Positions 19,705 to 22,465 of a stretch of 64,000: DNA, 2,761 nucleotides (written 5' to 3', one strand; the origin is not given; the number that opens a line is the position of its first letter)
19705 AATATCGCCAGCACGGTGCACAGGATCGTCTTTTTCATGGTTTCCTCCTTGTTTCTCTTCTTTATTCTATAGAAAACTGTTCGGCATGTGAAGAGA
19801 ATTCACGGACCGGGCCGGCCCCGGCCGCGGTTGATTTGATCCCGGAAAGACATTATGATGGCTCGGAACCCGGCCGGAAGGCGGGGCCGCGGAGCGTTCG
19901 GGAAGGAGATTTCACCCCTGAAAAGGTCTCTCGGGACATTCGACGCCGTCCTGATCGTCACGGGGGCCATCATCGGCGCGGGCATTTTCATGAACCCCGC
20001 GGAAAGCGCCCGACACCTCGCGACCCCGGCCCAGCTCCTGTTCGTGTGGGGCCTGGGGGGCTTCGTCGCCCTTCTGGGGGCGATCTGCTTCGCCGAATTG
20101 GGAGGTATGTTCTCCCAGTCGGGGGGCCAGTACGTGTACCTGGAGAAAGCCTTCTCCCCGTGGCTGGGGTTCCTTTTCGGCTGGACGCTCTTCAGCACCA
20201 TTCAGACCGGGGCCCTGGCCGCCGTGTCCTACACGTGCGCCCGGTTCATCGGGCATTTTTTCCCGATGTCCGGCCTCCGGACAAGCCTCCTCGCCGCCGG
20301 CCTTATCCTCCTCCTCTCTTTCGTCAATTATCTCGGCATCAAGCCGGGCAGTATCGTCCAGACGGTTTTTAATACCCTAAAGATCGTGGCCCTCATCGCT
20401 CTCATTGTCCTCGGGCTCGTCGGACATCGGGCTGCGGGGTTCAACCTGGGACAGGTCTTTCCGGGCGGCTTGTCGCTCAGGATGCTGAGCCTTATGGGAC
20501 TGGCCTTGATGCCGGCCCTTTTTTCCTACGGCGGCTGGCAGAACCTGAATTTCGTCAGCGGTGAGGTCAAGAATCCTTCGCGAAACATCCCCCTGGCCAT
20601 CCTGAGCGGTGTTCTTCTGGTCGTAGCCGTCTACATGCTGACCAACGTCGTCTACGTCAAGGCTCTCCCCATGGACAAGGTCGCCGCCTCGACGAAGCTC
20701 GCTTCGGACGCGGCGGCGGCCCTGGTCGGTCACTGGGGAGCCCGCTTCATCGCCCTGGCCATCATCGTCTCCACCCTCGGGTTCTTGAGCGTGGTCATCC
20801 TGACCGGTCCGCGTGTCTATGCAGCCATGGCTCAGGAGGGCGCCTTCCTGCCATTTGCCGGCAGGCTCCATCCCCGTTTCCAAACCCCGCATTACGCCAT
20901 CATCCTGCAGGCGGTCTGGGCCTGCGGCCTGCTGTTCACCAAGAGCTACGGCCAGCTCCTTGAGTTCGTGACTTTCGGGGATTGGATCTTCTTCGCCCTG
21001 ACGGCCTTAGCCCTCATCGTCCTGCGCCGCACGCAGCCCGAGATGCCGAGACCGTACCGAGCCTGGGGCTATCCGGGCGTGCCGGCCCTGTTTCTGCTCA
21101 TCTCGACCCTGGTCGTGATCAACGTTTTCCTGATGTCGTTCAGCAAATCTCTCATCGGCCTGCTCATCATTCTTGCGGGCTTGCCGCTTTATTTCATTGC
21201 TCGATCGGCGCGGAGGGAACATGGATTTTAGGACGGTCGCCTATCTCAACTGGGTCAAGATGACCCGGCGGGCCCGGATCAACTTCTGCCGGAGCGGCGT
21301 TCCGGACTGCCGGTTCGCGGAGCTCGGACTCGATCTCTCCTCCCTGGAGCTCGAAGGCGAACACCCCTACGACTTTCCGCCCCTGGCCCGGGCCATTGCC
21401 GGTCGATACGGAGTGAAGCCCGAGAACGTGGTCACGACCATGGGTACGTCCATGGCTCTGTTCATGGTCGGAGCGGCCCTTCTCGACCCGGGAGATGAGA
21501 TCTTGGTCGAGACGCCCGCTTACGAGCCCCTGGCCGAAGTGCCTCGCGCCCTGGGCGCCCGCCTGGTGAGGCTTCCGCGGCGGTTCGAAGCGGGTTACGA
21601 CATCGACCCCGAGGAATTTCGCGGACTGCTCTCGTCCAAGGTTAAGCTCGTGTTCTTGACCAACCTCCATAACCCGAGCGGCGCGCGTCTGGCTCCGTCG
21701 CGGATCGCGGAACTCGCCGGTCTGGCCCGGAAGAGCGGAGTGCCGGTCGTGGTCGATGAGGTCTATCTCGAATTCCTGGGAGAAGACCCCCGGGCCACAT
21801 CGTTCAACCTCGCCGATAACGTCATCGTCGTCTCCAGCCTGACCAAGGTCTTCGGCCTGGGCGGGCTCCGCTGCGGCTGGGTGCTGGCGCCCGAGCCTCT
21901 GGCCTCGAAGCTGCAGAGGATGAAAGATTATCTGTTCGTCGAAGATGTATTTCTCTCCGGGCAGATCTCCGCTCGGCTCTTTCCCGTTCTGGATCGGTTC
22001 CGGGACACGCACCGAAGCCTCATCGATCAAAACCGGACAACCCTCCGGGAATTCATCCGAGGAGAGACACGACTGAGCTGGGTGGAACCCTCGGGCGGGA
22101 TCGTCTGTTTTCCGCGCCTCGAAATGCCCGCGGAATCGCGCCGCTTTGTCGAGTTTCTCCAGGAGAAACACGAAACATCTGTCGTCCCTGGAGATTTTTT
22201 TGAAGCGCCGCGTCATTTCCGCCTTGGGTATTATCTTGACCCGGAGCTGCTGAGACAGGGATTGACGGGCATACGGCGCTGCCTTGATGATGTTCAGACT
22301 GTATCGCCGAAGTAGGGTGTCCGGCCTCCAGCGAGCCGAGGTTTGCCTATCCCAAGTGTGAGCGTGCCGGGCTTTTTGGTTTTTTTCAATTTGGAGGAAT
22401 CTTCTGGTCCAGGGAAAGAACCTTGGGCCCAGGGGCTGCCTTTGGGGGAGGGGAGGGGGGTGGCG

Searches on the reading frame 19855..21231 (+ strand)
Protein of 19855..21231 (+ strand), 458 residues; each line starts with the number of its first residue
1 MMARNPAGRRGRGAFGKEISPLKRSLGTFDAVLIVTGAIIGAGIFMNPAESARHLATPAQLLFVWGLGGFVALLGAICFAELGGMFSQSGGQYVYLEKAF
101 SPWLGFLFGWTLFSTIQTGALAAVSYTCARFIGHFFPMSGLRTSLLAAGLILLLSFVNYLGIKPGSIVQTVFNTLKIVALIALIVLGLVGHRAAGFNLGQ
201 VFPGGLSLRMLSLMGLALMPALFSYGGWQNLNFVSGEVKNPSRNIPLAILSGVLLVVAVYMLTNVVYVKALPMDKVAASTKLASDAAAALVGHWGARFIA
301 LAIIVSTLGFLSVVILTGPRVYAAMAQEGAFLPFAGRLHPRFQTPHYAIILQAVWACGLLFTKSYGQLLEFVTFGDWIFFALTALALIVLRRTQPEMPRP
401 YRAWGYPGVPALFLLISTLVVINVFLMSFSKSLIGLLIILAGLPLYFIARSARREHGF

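Call 20: search_protein_families(library=pfam, proteins=[window:19855-21231:+], max_evalue=0.001)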
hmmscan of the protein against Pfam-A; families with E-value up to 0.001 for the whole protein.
window:19855-21231:+ (458 aa): 2 families
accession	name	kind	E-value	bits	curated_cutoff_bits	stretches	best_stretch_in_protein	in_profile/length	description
PF13520.12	AA_permease_2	-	1.3e-58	199.3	27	1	26-428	1-408/427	Amino acid permease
PF00324.27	AA_permease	-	1.5e-41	143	24.6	1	31-431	2-427/470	Amino acid permease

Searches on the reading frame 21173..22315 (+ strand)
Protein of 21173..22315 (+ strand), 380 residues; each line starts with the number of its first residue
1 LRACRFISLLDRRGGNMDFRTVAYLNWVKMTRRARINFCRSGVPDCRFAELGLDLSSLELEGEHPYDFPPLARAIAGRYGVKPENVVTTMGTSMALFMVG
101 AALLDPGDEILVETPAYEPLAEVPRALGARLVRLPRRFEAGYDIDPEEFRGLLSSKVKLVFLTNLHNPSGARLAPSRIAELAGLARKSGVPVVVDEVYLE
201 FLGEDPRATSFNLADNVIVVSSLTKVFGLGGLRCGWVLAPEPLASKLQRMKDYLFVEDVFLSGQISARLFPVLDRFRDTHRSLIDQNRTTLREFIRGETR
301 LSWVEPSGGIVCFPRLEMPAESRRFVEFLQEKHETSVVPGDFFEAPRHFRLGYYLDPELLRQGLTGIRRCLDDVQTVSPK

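Call 20: search_protein_families(library=pfam, proteins=[window:21173-22315:+], max_evalue=0.001)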
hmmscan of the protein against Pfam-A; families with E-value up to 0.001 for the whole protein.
window:21173-22315:+ (380 aa): 3 families
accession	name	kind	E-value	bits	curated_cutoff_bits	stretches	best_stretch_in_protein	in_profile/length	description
PF00155.27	Aminotran_1_2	-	1.6e-45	156.3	19.7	1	67-365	42-359/361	Aminotransferase class I and II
PF00266.25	Aminotran_5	-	3.4e-08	33.3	21.5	1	78-197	55-177/371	Aminotransferase class-V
PF01053.26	Cys_Met_Meta_PP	-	4.9e-05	22.5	27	1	86-225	71-198/381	Cys/Met metabolism PLP-dependent enzyme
